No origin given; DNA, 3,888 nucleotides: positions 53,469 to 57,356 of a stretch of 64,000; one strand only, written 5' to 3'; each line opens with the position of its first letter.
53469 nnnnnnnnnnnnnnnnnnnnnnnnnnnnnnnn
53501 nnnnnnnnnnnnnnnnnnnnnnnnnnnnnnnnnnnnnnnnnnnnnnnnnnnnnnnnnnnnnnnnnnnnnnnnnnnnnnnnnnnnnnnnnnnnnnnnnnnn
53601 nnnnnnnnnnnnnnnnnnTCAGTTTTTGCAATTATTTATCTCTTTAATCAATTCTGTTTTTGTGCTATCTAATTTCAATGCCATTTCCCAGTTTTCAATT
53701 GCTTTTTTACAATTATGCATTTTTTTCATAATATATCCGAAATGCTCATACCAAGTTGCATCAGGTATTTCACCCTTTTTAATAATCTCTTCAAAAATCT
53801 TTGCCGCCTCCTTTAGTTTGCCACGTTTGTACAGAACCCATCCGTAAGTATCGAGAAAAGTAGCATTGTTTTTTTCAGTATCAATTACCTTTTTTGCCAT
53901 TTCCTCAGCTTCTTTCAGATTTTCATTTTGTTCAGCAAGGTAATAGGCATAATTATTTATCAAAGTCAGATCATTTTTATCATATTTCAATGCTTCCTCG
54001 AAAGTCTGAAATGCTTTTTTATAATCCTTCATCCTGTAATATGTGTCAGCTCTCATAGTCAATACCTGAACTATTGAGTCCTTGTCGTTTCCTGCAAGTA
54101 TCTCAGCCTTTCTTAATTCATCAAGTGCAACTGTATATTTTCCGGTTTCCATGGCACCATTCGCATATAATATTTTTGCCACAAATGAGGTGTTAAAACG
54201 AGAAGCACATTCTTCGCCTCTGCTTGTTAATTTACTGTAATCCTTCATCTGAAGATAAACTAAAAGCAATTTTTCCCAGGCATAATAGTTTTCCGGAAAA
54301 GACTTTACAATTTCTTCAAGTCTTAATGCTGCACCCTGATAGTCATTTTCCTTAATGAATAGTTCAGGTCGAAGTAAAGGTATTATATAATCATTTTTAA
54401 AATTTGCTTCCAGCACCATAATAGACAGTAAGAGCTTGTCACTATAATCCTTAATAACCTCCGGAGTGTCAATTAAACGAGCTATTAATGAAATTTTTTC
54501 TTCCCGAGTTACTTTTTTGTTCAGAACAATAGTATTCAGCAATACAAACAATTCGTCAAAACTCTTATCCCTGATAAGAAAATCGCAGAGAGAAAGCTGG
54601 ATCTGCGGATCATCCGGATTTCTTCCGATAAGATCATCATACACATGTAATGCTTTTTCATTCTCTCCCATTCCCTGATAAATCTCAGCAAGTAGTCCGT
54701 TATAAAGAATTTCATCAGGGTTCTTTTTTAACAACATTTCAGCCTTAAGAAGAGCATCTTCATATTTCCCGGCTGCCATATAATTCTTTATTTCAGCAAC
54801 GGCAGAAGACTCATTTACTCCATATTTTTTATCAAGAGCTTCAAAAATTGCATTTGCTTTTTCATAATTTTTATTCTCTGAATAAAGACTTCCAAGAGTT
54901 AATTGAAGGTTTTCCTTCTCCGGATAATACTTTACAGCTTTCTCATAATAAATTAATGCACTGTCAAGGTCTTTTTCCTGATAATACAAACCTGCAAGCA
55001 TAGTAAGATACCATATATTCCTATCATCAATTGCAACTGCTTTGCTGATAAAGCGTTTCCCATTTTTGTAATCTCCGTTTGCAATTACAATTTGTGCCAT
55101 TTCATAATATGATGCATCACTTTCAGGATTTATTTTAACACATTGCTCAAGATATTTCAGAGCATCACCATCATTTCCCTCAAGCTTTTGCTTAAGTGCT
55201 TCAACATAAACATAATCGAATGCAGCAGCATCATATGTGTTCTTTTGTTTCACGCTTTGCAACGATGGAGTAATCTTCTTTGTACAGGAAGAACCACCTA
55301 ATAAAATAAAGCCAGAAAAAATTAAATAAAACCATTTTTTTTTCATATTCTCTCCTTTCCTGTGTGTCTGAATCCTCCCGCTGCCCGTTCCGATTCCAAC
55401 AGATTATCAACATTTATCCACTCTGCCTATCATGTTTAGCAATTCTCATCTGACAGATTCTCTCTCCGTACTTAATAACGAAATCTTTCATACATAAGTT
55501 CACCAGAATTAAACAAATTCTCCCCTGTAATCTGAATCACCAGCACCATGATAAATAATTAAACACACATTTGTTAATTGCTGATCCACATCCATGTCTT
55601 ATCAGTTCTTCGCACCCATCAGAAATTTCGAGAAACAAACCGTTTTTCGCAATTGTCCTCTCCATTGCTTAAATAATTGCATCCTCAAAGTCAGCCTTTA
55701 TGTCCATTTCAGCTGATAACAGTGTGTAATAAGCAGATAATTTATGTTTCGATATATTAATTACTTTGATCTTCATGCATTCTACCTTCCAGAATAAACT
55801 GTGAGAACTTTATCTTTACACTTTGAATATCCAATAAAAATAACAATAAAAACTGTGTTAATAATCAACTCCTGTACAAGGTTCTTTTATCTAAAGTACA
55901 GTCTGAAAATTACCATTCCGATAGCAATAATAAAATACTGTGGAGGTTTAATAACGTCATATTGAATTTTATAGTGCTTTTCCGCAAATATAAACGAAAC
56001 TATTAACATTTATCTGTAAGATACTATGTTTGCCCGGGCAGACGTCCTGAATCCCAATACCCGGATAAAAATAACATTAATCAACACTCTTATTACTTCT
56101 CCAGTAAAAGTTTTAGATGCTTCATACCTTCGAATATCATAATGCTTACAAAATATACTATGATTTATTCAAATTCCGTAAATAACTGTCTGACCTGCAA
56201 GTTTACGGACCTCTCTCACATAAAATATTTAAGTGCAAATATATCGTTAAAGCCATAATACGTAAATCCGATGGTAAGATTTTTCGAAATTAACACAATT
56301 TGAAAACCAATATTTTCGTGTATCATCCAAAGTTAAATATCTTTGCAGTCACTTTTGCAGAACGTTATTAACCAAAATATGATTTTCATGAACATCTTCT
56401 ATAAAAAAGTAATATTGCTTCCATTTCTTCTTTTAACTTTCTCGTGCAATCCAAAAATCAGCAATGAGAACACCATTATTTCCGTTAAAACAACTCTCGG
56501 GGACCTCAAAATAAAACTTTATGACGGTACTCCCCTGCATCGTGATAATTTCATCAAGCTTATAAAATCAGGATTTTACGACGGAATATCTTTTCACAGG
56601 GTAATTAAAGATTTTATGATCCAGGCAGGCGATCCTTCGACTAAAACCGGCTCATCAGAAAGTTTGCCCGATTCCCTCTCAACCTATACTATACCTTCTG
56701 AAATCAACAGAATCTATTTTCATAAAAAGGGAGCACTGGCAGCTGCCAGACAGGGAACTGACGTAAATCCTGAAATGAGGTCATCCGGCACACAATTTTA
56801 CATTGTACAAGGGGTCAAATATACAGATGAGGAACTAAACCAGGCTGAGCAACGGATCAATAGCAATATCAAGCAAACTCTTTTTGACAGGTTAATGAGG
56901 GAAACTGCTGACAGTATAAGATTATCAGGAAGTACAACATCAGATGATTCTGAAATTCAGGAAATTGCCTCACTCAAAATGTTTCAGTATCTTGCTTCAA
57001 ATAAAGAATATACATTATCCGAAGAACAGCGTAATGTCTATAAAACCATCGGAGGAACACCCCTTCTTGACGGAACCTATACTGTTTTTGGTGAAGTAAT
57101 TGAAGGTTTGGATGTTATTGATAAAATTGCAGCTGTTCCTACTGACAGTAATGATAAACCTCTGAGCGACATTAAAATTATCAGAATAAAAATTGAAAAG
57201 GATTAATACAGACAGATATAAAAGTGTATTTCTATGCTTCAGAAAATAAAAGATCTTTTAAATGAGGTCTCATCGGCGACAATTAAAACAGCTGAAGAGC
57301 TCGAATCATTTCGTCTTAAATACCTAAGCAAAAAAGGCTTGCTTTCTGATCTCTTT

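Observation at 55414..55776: Heavily decayed dUTPase (dut) pseudogene hidden in an ORF-free gap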

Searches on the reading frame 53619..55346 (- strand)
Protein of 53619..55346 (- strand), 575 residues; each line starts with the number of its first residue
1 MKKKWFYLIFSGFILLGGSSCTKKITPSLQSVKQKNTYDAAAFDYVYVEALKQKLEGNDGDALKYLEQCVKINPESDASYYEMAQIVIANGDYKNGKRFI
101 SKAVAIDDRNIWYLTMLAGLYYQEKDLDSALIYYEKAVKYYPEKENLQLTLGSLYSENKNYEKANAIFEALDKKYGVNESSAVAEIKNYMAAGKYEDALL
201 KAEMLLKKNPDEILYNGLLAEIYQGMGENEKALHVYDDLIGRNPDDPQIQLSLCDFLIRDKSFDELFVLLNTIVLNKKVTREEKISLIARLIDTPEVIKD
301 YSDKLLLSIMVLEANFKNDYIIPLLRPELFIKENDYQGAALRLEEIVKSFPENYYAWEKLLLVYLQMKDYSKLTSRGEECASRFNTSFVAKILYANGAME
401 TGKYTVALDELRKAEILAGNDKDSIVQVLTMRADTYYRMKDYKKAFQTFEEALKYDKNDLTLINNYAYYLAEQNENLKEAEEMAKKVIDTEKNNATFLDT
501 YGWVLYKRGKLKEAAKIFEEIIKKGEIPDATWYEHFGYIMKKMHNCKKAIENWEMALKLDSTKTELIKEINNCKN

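Call 6: search_protein_families(library=pfam, max_evalue=1, proteins=[window:53619-55346:-])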
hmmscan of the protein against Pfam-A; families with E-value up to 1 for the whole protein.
window:53619-55346:- (575 aa): 38 families (the best 25 are shown)
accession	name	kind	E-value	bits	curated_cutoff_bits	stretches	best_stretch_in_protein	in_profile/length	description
PF14559.12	TPR_19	-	2.6e-34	117.8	25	6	122-175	2-55/68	Tetratricopeptide repeat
PF13428.12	TPR_14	-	3.7e-28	95.6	23.5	3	218-254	6-42/44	Tetratricopeptide repeat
PF07719.23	TPR_2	-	4.5e-27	92.3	27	3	428-459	3-34/34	Tetratricopeptide repeat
PF13432.12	TPR_16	-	1e-25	90.2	32.7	6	330-370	7-47/65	Tetratricopeptide repeat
PF13424.12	TPR_12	-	4.4e-23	81.7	30.1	4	391-456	4-75/77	Tetratricopeptide repeat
PF13181.12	TPR_8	-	1.5e-19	68.8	25.7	5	427-459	2-34/34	Tetratricopeptide repeat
PF23914.1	TPR_CcmH_CycH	-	1.7e-18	67.4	42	2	437-523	61-149/158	Cytochrome c-type biogenesis protein H TPR domain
PF12895.13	ANAPC3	-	5.1e-18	65.6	27.2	5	474-523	2-50/82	Anaphase-promoting complex, cyclosome, subunit 3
PF13174.12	TPR_6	-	1.8e-17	63.2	26.3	5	116-143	5-32/33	Tetratricopeptide repeat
PF25064.1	ARM_TT21_5th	-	8.2e-16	58.8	27.8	3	22-87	51-116/117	TT21 fifth ARM repeats domain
PF00515.34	TPR_1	-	1.6e-15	56.6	27.8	2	428-459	3-34/34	Tetratricopeptide repeat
PF13431.12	TPR_17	-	2e-15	56.1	24.4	2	133-164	1-32/34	Tetratricopeptide repeat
PF24575.1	TPR_Slam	-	3.5e-11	43.9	35.2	3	118-168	54-104/104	Surface lipoprotein assembly modifier, N-terminal TPR repeats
PF13429.12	TPR_15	-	1.2e-09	38.4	26.2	3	428-497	148-216/280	Tetratricopeptide repeat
PF13374.12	TPR_10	-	1.7e-09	37.8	27.5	1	113-139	4-30/42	Tetratricopeptide repeat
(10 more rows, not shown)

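Call 8: find_encoding_contigs(protein=window:53619-55346:-, flank=10000, max_places=6)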
Protein window:53619-55346:- (575 aa): no gene with exactly this product is on record in the collection.

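Call 9: find_related_loci(query=window:53619-55346:-, collection=genome_contigs, flank=6000)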
Query window:53619-55346:- (575 aa) in genome_contigs; peptide patterns used: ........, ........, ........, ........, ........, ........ (x = any residue, [..] = any of these).
162 stretches matched a pattern; 51 encode a relative of the query (tblastn E <= 1e-3); 51 distinct loci.
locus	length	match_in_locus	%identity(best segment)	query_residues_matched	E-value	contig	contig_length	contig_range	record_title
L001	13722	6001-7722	70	1-574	0e+0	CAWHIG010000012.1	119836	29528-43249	MAG: uncultured Bacteroidales bacterium isolate MFD01872.bin.3.201 genome assembly, contig: contig_199460, whole genome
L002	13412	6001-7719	68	1-573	0e+0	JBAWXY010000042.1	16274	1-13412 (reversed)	MAG: Bacteroidota bacterium isolate ELA075 MAG075_42, whole genome shotgun sequence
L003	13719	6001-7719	68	1-573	0e+0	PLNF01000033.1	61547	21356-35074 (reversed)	MAG: Bacteroidales bacterium isolate fen_976 73.20120800_E2D.36_contig_1335, whole genome shotgun sequence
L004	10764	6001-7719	67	1-573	0e+0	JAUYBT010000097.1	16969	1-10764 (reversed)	MAG: Bacteroidales bacterium isolate C20_concoct.bin.132 C20_k141_275649, whole genome shotgun sequence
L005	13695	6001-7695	68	9-573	0e+0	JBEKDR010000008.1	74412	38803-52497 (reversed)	MAG: Bacteroidales bacterium isolate SPRUCE 188 SPRUCE_188_8, whole genome shotgun sequence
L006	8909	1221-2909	68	13-574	0e+0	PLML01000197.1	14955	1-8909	MAG: Bacteroidales bacterium isolate fen_980 73.20120800_E3D.18_contig_23958, whole genome shotgun sequence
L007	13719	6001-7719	65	1-573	0e+0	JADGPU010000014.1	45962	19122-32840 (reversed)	MAG: Bacteroidales bacterium isolate Chersky.21_39 contig-100_58, whole genome shotgun sequence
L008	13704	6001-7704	66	7-574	0e+0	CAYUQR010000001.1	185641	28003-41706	MAG TPA_asm: uncultured Rikenellaceae bacterium isolate binchicken_co129_657 genome assembly, contig: NODE_46_length_185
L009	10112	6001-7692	68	10-573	0e+0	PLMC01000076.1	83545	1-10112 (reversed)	MAG: Bacteroidales bacterium isolate fen_982 73.20120800_E3S.3_contig_480, whole genome shotgun sequence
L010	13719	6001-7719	66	1-573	0e+0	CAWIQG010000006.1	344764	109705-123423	MAG: uncultured Bacteroidales bacterium isolate MFD01476.bin.1.83 genome assembly, contig: contig_91142, whole genome sh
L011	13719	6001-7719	65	1-573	0e+0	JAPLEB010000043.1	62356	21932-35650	MAG: Bacteroidia bacterium isolate LacPavin_0920_SED5_MAG_39_21 LacPavin_0920_SED5_scaffold_1767866, whole genome shotgu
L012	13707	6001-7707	63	6-574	0e+0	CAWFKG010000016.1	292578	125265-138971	MAG: uncultured Bacteroidales bacterium isolate MFD06435.bin.2.94 genome assembly, contig: contig_88751, whole genome sh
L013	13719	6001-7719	64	1-573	0e+0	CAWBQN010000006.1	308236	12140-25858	MAG: uncultured Bacteroidales bacterium isolate MFD01872.bin.1.230 genome assembly, contig: contig_132725, whole genome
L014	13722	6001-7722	65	1-574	0e+0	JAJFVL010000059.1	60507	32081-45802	MAG: Bacteroidales bacterium isolate bin.736 k141_183183, whole genome shotgun sequence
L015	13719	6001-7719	66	1-573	0e+0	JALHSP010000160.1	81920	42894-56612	MAG: Bacteroidales bacterium isolate PFL1 seq_4274963, whole genome shotgun sequence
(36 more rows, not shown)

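Call 19: search_protein_families(library=ncbifam, max_evalue=0.001, proteins=[window:53619-55346:-])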
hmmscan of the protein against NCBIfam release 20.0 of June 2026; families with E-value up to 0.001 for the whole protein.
window:53619-55346:- (575 aa): 26 families (the best 25 are shown)
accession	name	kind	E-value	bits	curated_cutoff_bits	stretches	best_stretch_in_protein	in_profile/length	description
TIGR02917.1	PEP_TPR_lipo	equivalog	1.7e-41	142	312.2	2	45-249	603-806/899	XrtA/PEP-CTERM system TPR-repeat protein PrsT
TIGR02521.1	type_IV_pilW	equivalog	9.5e-34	117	154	3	470-570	74-175/234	type IV pilus biogenesis/stability protein PilW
NF040959.1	MamA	equivalog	2.7e-26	92.3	200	2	54-169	48-163/204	magnetosome protein MamA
NF052400.1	M48_BAM_BepA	equivalog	5.9e-16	58.3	570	1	62-170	290-400/483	beta-barrel assembly-enhancing protease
NF033920.0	C39_PA2778_fam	equivalog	1.2e-15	57.6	150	1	431-488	195-251/255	PA2778 family cysteine peptidase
TIGR00540.1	TPR_hemY_coli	hypoth_equivalog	1.6e-15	56.8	142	2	45-171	229-352/385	heme biosynthesis-associated TPR protein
TIGR02552.1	LcrH_SycD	equivalog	4.4e-13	49.1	104.8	0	484-565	7-87/136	SycD/LcrH family type III secretion system chaperone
TIGR03939.1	PGA_TPR_OMP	equivalog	4.3e-12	45.1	366.65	2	40-212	16-187/800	poly-beta-1,6 N-acetyl-D-glucosamine export porin PgaA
TIGR00990.1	3a0801s09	subfamily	6.2e-12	44.9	757.25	2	45-168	368-490/615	mitochondrial import receptor subunit TOM70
NF047371.1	FlcA_CTERM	equivalog_domain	1.2e-10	40.5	300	2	88-293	133-312/646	periplasmic flagellar collar protein FlcA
NF052415.1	T3SS_chap_SctY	equivalog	1.3e-10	41.7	70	1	145-239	6-103/106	type III secretion apparatus assembly chaperone SctY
NF008757.0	PRK11788.1-5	equivalog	6.6e-10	38.7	363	2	80-224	183-327/388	lipopolysaccharide assembly protein LapB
TIGR02795.1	tol_pal_ybgF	equivalog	4.7e-09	36.9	90.1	0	117-184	45-115/119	tol-pal system protein YbgF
NF047936.1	antiphage_GapS6b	subfamily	6.5e-09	34.1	850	0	102-174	468-541/1089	GapS6b family protein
NF053607.1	CHU_0125_OmpA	equivalog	1e-07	30.9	620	0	429-552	22-142/639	CHU_0125 family OmpA-like outer membrane integrity protein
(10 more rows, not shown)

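Call 22: find_related_loci(query=window:53619-55346:-, collection=metagenome_contigs, flank=6000)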
Query window:53619-55346:- (575 aa) in metagenome_contigs; peptide patterns used: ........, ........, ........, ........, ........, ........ (x = any residue, [..] = any of these).
600 stretches matched a pattern (row limit reached: there are more); 77 encode a relative of the query (tblastn E <= 1e-3); 77 distinct loci.
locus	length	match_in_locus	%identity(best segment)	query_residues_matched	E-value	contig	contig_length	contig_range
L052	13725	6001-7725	69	1-575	0e+0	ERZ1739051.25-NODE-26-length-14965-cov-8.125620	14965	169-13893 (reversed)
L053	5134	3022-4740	67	1-573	0e+0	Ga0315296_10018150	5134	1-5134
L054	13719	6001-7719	68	1-573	0e+0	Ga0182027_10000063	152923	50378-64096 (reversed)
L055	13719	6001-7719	68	1-573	0e+0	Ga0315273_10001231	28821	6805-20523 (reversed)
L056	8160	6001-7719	67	1-573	0e+0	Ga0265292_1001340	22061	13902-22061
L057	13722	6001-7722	67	1-574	0e+0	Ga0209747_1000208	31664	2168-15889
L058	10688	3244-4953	67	4-574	0e+0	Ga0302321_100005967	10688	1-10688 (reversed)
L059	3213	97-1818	65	1-574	0e+0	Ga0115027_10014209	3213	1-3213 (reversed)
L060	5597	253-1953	67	5-573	0e+0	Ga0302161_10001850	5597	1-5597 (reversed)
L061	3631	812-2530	66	1-573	0e+0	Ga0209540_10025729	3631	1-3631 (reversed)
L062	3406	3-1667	68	20-574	0e+0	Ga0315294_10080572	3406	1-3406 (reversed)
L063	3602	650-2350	67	5-573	0e+0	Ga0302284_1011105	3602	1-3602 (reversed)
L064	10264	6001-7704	66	7-574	0e+0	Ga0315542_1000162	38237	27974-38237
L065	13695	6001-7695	66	10-574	0e+0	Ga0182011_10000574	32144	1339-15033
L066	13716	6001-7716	66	1-573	0e+0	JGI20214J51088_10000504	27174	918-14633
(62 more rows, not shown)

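Call 51: find_homologous_proteins(query=window:53619-55346:-, max_evalue=1e-100)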
Query window:53619-55346:- (575 aa): 1301 proteins with E <= 1e-100 among 8000 candidates; the best 120 are listed.
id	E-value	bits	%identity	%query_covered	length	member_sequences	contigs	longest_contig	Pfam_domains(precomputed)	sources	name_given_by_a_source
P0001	0.0e+0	1268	100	100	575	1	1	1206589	PF13431.13,PF23914.2,PF13414.13,PF13176.13,PF12569.15,PF13428.13,PF25064.2,PF13374.13,PF14559.13,PF24575.2,PF13371.13,PF00515.35,PF22860.3,PF12895.14,PF13424.13,PF13432.13,PF13429.13,PF13181.13,PF07719.24,PF13174.13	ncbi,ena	-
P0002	2.9e-268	909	70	100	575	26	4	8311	PF13431.13,PF23914.2,PF25060.1,PF25062.2,PF20225.5,PF13414.13,PF13176.13,PF12569.15,PF13428.13,PF25064.2,PF13374.13,PF14559.13,PF24575.2,PF00515.35,PF22860.3,PF12895.14,PF13424.13,PF13432.13,PF13429.13,PF13181.13,PF07719.24,PF13174.13,PF20308.5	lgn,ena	-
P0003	2.3e-267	906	69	100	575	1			PF13431.13,PF23914.2,PF25060.1,PF20225.5,PF13414.13,PF13176.13,PF12569.15,PF13428.13,PF25064.2,PF13374.13,PF14559.13,PF24575.2,PF00515.35,PF22860.3,PF12895.14,PF13424.13,PF13432.13,PF13429.13,PF13181.13,PF07719.24,PF13174.13,PF20308.5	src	-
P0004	1.4e-265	900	69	100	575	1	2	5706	PF13431.13,PF23914.2,PF25060.1,PF20225.5,PF13414.13,PF13176.13,PF12569.15,PF13428.13,PF23241.2,PF25064.2,PF13374.13,PF14559.13,PF24575.2,PF13371.13,PF00515.35,PF12895.14,PF13424.13,PF13432.13,PF13429.13,PF13181.13,PF07719.24,PF13174.13,PF20308.5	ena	-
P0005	5.0e-265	898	70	100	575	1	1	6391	PF13431.13,PF23914.2,PF13041.13,PF13414.13,PF13176.13,PF12569.15,PF13428.13,PF25064.2,PF13374.13,PF14559.13,PF24575.2,PF00515.35,PF12895.14,PF13424.13,PF13432.13,PF13429.13,PF13181.13,PF07719.24,PF13174.13,PF20308.5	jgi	jgi:tetratricopeptide (TPR) repeat protein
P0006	3.9e-263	892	69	100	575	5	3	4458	PF25060.1,PF13414.13,PF12569.15,PF13374.13,PF24575.2,PF00515.35,PF13424.13,PF13429.13,PF07719.24,PF13174.13,PF13431.13,PF23914.2,PF25062.2,PF20225.5,PF13176.13,PF13428.13,PF25064.2,PF14559.13,PF13371.13,PF22860.3,PF12895.14,PF13432.13,PF13181.13,PF01239.29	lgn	-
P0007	3.3e-262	889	70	99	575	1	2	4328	PF13431.13,PF23914.2,PF20225.5,PF13414.13,PF13176.13,PF12569.15,PF13428.13,PF25064.2,PF13374.13,PF14559.13,PF24575.2,PF00515.35,PF22860.3,PF12895.14,PF13424.13,PF13432.13,PF13429.13,PF13181.13,PF07719.24,PF13174.13,PF20308.5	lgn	-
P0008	4.0e-262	889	70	99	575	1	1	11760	PF25060.1,PF13414.13,PF12569.15,PF13374.13,PF24575.2,PF00515.35,PF13424.13,PF13429.13,PF07719.24,PF13174.13,PF20308.5,PF13431.13,PF23914.2,PF25062.2,PF20225.5,PF13176.13,PF13428.13,PF25064.2,PF14559.13,PF13371.13,PF22860.3,PF12895.14,PF13432.13,PF13181.13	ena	-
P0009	6.1e-262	888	69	100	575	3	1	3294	PF13431.13,PF23914.2,PF13414.13,PF13176.13,PF12569.15,PF13428.13,PF25064.2,PF13374.13,PF14559.13,PF24575.2,PF13371.13,PF00515.35,PF12895.14,PF13424.13,PF13432.13,PF13429.13,PF13181.13,PF01239.29,PF07719.24,PF13174.13,PF20308.5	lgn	-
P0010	6.2e-262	888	70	99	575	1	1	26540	PF25060.1,PF13414.13,PF12569.15,PF13374.13,PF24575.2,PF00515.35,PF13424.13,PF13429.13,PF07719.24,PF13174.13,PF20308.5,PF13431.13,PF23914.2,PF25062.2,PF20225.5,PF13176.13,PF13428.13,PF25064.2,PF14559.13,PF13371.13,PF22860.3,PF12895.14,PF13432.13,PF13181.13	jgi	-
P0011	7.7e-262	888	70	99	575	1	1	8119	PF13431.13,PF23914.2,PF25062.2,PF20225.5,PF13414.13,PF13176.13,PF12569.15,PF13428.13,PF25064.2,PF13374.13,PF14559.13,PF24575.2,PF13371.13,PF00515.35,PF22860.3,PF12895.14,PF13424.13,PF13432.13,PF13429.13,PF13181.13,PF07719.24,PF13174.13,PF20308.5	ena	-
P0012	1.2e-261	887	69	99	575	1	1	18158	PF25060.1,PF13414.13,PF12569.15,PF13374.13,PF24575.2,PF00515.35,PF13424.13,PF13429.13,PF07719.24,PF13174.13,PF20308.5,PF13431.13,PF23914.2,PF25062.2,PF20225.5,PF13176.13,PF13428.13,PF25064.2,PF14559.13,PF13371.13,PF22860.3,PF12895.14,PF13432.13,PF13181.13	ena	-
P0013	1.8e-261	887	70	99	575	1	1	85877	PF25060.1,PF13414.13,PF12569.15,PF23241.2,PF13374.13,PF24575.2,PF00515.35,PF13424.13,PF13429.13,PF07719.24,PF13174.13,PF20308.5,PF13431.13,PF23914.2,PF20225.5,PF13176.13,PF13428.13,PF25064.2,PF14559.13,PF13371.13,PF22860.3,PF12895.14,PF13432.13,PF13181.13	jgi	jgi:predicted Zn-dependent protease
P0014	2.5e-261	886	70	100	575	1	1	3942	PF13431.13,PF23914.2,PF25060.1,PF20225.5,PF13414.13,PF13176.13,PF12569.15,PF13428.13,PF25064.2,PF14559.13,PF24575.2,PF00515.35,PF22860.3,PF12895.14,PF13424.13,PF13432.13,PF13429.13,PF13181.13,PF14561.13,PF07719.24,PF13174.13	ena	-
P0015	2.8e-261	886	69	99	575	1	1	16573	PF13431.13,PF23914.2,PF25062.2,PF20225.5,PF13414.13,PF13176.13,PF12569.15,PF13428.13,PF25064.2,PF13374.13,PF14559.13,PF24575.2,PF13371.13,PF00515.35,PF22860.3,PF12895.14,PF13424.13,PF13432.13,PF13429.13,PF13181.13,PF07719.24,PF13174.13,PF20308.5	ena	-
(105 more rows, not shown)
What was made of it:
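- The source appears to be a 1.2-Mb MAG contig (call 51).
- Tried and rejected: GTDB representatives, JGI metagenomes and the 5.8-billion-protein collection hold nothing closer than about 70-72% TPR identity, apart from the source itself and the Logan contig (calls 9, 22, 51).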

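Call 52: find_encoding_contigs(protein=P0001, flank=2000, max_places=4)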
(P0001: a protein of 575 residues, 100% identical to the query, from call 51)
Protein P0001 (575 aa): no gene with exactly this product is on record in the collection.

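Call 53: list_cluster_members(proteins=[P0001])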
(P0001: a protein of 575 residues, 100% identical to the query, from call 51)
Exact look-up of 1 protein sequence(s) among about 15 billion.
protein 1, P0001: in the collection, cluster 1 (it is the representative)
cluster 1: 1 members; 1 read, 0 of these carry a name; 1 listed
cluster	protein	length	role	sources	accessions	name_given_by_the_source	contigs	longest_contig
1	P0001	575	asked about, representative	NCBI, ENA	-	-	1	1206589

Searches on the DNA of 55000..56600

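Call 17: search_rna_families(source=window, start=55000, end=56600, threshold=evalue, max_evalue=1)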
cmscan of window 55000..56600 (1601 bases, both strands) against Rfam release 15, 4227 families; matches with E-value up to 1: 0.
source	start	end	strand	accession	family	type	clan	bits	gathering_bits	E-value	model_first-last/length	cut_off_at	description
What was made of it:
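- No Rfam family matches (call 17).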

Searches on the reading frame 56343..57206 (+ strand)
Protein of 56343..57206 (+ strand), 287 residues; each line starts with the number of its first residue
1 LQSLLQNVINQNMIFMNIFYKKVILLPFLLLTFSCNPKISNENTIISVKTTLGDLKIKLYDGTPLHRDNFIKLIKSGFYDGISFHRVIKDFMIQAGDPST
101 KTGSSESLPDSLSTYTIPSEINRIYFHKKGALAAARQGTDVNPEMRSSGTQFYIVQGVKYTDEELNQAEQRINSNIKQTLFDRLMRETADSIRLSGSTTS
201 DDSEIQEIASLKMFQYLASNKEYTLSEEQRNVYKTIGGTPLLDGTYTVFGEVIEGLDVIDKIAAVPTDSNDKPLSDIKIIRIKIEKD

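Call 6: search_protein_families(library=pfam, max_evalue=1, proteins=[window:56343-57206:+])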
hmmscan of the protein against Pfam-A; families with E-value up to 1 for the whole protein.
window:56343-57206:+ (287 aa): 3 families
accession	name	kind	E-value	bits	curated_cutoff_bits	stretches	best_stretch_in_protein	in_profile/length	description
PF00160.26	Pro_isomerase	-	1.2e-42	146.3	21.7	2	46-184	2-127/159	Cyclophilin type peptidyl-prolyl cis-trans isomerase/CLD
PF10563.14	CA_like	-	0.12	12.9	26.3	1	132-204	88-157/181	Delta carbonic anhydrase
PF03437.21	BtpA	-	0.18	11.7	30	1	165-211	149-195/254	BtpA family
